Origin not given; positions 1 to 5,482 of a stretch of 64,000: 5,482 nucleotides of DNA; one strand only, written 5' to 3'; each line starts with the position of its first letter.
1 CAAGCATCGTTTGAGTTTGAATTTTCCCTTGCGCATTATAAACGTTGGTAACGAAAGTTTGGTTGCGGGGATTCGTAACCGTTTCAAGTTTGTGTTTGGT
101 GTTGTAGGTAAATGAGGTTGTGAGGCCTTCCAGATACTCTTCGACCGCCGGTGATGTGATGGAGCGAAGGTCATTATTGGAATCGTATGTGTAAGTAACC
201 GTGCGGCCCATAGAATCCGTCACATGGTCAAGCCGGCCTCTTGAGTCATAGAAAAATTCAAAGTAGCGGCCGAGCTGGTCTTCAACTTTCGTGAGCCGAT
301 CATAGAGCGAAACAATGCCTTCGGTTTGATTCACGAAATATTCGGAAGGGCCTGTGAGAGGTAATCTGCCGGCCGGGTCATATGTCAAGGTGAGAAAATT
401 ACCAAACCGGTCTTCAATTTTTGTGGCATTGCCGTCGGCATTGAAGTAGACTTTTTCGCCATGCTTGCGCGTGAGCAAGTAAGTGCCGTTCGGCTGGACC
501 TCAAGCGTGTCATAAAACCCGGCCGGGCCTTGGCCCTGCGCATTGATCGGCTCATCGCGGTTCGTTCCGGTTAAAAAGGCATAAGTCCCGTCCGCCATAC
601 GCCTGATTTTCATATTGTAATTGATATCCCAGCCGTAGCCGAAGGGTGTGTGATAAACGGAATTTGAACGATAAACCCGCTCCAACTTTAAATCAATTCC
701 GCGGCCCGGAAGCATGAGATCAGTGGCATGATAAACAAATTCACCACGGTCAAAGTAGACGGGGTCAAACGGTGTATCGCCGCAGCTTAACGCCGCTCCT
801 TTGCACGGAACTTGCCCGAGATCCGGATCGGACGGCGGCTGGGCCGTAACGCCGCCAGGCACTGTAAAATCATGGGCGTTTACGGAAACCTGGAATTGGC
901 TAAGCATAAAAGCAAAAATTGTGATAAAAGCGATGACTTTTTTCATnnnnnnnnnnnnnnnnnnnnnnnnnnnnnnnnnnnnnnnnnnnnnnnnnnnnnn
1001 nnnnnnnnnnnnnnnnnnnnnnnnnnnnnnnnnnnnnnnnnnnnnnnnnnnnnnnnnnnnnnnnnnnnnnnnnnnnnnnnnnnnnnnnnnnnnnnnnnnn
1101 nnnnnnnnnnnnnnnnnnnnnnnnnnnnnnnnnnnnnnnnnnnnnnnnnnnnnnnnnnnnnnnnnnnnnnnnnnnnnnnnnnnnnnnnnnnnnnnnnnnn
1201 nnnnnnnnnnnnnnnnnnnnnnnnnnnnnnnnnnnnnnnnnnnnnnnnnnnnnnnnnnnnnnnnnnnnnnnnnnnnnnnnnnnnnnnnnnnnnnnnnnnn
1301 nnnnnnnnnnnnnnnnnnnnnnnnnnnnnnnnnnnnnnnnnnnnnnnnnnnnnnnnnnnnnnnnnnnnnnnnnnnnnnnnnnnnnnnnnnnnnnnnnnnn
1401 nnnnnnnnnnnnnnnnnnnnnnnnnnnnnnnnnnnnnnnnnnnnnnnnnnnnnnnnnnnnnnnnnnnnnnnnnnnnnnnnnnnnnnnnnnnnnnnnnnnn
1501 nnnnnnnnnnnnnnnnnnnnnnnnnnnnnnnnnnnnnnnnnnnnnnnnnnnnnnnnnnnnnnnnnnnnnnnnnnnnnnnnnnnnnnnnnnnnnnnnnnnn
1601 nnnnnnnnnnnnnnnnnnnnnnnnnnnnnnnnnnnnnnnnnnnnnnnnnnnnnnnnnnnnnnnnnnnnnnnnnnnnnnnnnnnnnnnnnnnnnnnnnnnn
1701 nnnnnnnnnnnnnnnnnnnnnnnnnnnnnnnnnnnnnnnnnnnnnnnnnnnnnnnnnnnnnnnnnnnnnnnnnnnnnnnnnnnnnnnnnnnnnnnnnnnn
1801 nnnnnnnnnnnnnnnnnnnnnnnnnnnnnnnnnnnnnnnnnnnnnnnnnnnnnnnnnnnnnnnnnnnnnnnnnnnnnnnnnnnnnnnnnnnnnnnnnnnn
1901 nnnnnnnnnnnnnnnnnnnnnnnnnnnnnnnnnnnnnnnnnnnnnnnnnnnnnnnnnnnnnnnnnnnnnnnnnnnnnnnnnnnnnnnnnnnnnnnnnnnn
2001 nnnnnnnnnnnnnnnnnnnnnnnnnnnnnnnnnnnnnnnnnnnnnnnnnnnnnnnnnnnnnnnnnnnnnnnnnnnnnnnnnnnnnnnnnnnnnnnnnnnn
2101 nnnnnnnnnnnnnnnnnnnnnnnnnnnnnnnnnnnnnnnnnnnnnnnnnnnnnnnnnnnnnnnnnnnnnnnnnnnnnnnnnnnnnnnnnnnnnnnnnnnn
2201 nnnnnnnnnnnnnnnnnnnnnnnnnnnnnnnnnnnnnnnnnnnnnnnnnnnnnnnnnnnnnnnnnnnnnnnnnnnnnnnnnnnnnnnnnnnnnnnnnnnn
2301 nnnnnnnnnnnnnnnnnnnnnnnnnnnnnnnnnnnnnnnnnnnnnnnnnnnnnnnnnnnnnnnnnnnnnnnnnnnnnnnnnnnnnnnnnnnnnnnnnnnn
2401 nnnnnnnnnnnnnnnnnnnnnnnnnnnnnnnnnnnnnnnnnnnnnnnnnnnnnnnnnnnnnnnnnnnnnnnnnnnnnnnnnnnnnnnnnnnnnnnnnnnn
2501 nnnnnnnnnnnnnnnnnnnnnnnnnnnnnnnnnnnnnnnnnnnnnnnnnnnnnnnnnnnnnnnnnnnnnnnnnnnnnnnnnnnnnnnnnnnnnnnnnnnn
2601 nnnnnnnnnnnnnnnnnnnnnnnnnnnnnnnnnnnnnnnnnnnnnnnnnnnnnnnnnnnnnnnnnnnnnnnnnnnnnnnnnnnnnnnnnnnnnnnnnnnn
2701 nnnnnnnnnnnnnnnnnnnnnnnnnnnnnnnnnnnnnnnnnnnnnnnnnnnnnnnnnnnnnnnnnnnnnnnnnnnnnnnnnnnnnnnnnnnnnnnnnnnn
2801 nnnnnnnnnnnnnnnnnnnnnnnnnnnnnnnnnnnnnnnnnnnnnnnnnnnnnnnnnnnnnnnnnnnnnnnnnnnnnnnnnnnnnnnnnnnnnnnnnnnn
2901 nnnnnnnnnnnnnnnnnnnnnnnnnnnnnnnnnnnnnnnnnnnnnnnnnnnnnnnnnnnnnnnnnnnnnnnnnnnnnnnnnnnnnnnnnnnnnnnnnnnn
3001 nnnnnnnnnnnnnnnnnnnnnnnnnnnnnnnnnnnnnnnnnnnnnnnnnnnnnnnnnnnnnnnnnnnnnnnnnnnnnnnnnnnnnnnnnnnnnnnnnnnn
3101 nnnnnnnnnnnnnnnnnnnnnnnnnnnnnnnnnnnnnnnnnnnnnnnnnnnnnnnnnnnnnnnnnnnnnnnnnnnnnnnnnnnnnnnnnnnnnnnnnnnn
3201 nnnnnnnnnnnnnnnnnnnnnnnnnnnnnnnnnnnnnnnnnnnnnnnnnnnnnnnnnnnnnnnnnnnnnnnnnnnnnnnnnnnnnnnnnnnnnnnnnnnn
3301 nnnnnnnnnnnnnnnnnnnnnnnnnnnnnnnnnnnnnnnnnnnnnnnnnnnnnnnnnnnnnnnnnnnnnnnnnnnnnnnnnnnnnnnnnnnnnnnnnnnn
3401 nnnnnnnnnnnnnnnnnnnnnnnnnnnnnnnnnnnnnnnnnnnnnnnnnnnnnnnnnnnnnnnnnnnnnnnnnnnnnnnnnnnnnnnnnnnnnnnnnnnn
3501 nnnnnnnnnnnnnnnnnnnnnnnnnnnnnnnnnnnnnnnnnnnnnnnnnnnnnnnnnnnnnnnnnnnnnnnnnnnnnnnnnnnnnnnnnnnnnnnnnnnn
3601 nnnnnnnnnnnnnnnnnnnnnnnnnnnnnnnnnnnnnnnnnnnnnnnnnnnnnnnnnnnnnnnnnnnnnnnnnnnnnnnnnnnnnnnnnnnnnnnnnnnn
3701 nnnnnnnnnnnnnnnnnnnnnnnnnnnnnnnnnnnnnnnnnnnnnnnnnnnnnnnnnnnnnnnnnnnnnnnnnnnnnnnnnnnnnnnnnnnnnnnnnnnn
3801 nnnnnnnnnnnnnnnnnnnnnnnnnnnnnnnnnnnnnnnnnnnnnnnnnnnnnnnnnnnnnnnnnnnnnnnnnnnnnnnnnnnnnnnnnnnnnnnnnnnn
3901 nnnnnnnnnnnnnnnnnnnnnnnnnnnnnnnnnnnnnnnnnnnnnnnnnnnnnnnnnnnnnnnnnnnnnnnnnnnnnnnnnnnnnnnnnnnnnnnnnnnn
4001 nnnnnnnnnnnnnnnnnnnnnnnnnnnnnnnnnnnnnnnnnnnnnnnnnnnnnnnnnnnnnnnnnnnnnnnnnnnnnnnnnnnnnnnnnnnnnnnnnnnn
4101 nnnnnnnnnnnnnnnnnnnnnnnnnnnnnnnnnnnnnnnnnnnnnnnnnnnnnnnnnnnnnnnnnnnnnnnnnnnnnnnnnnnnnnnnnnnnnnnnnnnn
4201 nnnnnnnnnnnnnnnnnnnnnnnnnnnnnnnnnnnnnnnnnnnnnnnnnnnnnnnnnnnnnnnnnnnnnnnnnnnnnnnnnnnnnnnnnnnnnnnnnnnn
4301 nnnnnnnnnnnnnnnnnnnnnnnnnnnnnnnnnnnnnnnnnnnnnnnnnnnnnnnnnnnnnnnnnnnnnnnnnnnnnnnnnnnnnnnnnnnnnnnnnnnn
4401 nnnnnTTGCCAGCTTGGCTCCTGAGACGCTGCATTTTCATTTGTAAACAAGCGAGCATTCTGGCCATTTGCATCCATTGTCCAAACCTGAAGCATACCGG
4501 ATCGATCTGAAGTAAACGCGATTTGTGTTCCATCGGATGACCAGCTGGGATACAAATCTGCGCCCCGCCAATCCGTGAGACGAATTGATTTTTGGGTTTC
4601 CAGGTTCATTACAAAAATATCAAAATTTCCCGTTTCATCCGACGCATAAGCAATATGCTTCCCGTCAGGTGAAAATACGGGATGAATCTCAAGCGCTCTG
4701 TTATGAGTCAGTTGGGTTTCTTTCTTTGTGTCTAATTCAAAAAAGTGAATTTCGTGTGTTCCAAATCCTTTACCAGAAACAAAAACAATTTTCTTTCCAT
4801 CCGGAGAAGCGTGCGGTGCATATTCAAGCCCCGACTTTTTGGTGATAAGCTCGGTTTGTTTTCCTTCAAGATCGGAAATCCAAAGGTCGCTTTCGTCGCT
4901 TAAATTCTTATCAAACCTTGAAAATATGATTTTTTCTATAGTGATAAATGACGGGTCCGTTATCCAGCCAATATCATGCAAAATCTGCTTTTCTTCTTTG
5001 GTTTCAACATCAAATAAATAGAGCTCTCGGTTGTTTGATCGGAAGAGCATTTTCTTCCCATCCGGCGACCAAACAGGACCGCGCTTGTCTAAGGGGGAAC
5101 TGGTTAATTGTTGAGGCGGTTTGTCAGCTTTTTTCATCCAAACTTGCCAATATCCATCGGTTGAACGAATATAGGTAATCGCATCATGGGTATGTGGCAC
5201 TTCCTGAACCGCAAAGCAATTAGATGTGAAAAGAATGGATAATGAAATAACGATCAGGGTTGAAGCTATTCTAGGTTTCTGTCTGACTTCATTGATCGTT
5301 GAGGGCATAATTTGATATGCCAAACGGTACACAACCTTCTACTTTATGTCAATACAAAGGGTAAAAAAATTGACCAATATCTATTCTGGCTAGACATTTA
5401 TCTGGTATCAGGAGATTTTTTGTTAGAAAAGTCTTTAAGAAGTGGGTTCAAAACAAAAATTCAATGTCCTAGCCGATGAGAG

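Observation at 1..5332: Translationally coupled operon encoding a beta-propeller, an Ig-like protein, a beta-helix/Ig protein and an RHS-repeat protein: a candidate split Rhs/teneurin-like toxin assembly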

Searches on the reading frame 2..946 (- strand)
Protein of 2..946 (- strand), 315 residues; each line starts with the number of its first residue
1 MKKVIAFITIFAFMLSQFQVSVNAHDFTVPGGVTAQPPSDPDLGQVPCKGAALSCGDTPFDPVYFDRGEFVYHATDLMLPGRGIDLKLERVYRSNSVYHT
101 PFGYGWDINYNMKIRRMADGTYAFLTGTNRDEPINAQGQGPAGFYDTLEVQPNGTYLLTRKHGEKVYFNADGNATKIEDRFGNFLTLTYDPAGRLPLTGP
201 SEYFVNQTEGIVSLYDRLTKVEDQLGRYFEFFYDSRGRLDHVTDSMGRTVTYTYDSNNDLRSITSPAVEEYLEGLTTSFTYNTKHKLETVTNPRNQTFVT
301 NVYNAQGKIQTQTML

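Call 7: search_protein_families(library=pfam, proteins=[window:2-946:-], max_evalue=0.01)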
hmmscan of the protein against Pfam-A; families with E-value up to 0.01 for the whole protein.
window:2-946:- (315 aa): 2 families
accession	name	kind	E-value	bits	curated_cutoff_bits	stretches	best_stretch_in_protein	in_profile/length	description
PF05593.20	RHS_repeat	-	4.4e-16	59.3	22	2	233-266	1-34/38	RHS Repeat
PF20148.4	DUF6531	-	2.9e-15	56.8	24.1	1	61-130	2-70/74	Domain of unknown function (DUF6531)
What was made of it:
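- On Rhs/YD-repeat polymorphic toxins: PF20148 2.9e-15 at aa 61-130 (call 7).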

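Call 8: search_protein_families(library=ncbifam, proteins=[window:2-946:-], max_evalue=0.01)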
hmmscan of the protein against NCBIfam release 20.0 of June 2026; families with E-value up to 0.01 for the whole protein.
window:2-946:- (315 aa): 2 families
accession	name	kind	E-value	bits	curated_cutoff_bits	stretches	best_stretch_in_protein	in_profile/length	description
TIGR01643.1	YD_repeat_2x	repeat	6.6e-12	45.4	15.8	2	233-267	1-35/42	YD repeat-containing protein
NF041261.1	RHS_core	equivalog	8.6e-05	20.5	2000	1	207-312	408-506/1261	RHS element core protein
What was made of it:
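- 1..946 (-): 5' part (315 codons) of an Rhs/YD-repeat toxin gene. It runs off the window, which is probably also the contig end. DUF6531 plus RHS repeats (calls 7, 8).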

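Call 41: find_homologous_proteins(query=window:2-946:-, max_evalue=1e-10)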
Query window:2-946:- (315 aa): 4 proteins with E <= 1e-10 among 755 candidates.
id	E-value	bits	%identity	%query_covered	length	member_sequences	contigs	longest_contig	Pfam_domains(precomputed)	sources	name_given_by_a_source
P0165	1.8e-124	433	68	87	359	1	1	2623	PF05593.20,PF25023.2,PF20148.5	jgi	jgi:YD repeat-containing protein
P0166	2.0e-22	98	30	76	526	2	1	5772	PF05593.20,PF25023.2,PF20148.5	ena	-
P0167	4.7e-13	67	28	46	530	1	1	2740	PF05593.20,PF25023.2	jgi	jgi:YD repeat-containing protein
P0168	2.5e-11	62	28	69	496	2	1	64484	PF05593.20,PF25023.2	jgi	jgi:YD repeat-containing protein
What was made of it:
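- Tried and rejected: The third homologue search, with the Rhs fragment, gave four weak or partial hits and no exact match (call 41).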

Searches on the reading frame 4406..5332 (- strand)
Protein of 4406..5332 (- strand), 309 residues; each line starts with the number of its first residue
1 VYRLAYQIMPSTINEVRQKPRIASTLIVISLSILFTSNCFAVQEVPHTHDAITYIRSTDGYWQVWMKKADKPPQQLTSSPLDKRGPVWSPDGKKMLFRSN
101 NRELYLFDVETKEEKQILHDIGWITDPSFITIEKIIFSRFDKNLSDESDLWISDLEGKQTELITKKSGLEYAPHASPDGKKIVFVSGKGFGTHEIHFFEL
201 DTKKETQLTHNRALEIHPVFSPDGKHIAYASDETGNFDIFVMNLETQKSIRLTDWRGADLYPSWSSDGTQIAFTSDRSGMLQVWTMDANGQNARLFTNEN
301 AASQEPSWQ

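Call 7: search_protein_families(library=pfam, proteins=[window:4406-5332:-], max_evalue=0.01)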
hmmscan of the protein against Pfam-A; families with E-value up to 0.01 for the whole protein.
window:4406-5332:- (309 aa): 11 families
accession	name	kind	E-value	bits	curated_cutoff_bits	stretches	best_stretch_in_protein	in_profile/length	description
PF07676.18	PD40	-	4.3e-38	128.9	20.9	4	206-241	2-38/38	WD40-like Beta Propeller Repeat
PF00930.27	DPPIV_N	-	4.6e-13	49.1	22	2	193-254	23-80/354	Dipeptidyl peptidase IV (DPP IV) N-terminal region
PF25174.1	Beta-prop_THOC3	-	8.2e-12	45.1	305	2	192-287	68-159/272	THOC3 beta-propeller domain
PF24817.1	WD40_WDHD1_1st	-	1.4e-06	28.2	109.9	0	192-281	199-289/291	WDHD1 first WD40 domain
PF23414.1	Beta-prop_EML_2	-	1.8e-05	24.7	90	1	147-288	19-155/266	Echinoderm microtubule-associated protein second beta-propeller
PF14583.12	Pectate_lyase22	-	5.3e-05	22.5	30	0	215-244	353-382/386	Oligogalacturonate lyase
PF23383.1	Beta-prop_IFT140_1st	-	0.00043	19.6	27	1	231-292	78-137/406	IFT140 first beta-propeller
PF24797.1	Beta-prop_WDR35_TULP_N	-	0.00061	19.5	80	0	87-117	163-193/332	WDR35/TULP4 N-terminal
PF02897.21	Peptidase_S9_N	-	0.00068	19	24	0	220-275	131-188/414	Prolyl oligopeptidase, N-terminal beta-propeller domain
PF25460.1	Beta-prop_Aladin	-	0.00077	19.1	171.1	0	220-287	118-183/340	Aladin seven-bladed propeller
PF24796.1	WDR55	-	0.0012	18.4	200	0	191-293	29-131/296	WDR55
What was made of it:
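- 4403..5332 (-): TolB-type PD40 beta-propeller protein (309 aa from GTG 5332; possible starts at TTG 5323 or ATG 5308). It has a Sec signal peptide and lacks the TolB N-terminal domain. PD40 4.3e-38 (call 7).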

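Call 8: search_protein_families(library=ncbifam, proteins=[window:4406-5332:-], max_evalue=0.01)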
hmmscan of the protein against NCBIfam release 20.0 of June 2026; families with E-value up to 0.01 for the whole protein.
window:4406-5332:- (309 aa): 8 families
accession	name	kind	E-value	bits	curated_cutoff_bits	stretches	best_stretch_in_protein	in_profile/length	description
TIGR02800.1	propeller_TolB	equivalog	4.5e-50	170.8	343.15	2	143-308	166-330/418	Tol-Pal system beta propeller repeat protein TolB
NF002183.0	PRK01029.1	equivalog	5.9e-38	131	405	3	156-265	315-423/429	Tol-Pal system protein TolB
NF053518.1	DipepPtdsDpp5Prph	equivalog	9e-25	87.2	900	3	233-300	38-105/655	dipeptidyl-peptidase Dpp5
NF033523.0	lasso_peptidase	equivalog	9e-20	71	400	3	260-307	91-138/638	Atxe2 family lasso peptide isopeptidase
NF003124.0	PRK04043.1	equivalog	2.8e-18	65.9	428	1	197-293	217-313/419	Tol-Pal system protein TolB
TIGR04275.1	beta_prop_Msarc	repeat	6.3e-08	32.2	85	1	205-246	1-40/40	beta-propeller repeat protein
NF052339.1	hydrazine_alpha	equivalog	6.7e-07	27.6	800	0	137-224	72-160/804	hydrazine synthase subunit alpha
NF045725.1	TmcD_fam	equivalog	0.00078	18.4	440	0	174-282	271-368/412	electron transfer complex subunit TmcD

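Call 65: search_solved_structures(query=window:4406-5332:-, max_evalue=0.001)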
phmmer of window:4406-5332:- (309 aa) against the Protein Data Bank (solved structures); distinct sequences matched with E-value up to 0.001: 22.
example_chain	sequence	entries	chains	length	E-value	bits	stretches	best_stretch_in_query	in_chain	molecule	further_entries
7mx5_A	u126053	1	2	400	3.7e-22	82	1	148-295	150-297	Tol-Pal system protein TolB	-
4r40_A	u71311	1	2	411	3.9e-21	78.6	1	149-304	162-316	Protein TolB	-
4pwz_A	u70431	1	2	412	3.9e-21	78.6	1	149-304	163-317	Protein TolB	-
4jml_A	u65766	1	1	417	1e-19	73.9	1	149-305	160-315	Protein TolB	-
7nst_E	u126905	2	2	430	1.3e-19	73.6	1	149-305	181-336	Tol-Pal system protein TolB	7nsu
1crz_A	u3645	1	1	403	1.4e-19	73.5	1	149-305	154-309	TOLB PROTEIN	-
2hqs_A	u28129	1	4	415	1.4e-19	73.5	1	149-305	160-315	Protein tolB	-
2w8b_B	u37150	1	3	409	1.4e-19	73.5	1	149-305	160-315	PROTEIN TOLB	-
2w8b_A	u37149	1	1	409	1.5e-19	73.4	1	149-305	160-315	PROTEIN TOLB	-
3iax_A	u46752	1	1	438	1.7e-19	73.2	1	149-305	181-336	Protein tolB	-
1c5k_A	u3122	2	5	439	1.7e-19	73.2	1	149-305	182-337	PROTEIN (TOLB PROTEIN) | PROTEIN TOLB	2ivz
6pnv_A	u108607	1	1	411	2.1e-19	72.9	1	149-305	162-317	Tol-Pal system protein TolB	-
2ojh_A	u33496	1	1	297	4.8e-15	58.6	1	84-275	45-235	Uncharacterized protein Atu1656/AGR_C_3050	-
8wt1_A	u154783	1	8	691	7e-10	41.6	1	217-297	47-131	S9 family peptidase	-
3c5m_A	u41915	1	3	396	4.2e-08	35.8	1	212-269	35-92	Oligogalacturonate lyase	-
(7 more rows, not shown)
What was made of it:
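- On TolB (Tol-Pal system): It aligns to TolB residues ~150-317 (call 65).
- The propeller is TolB-like by sequence (call 65).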
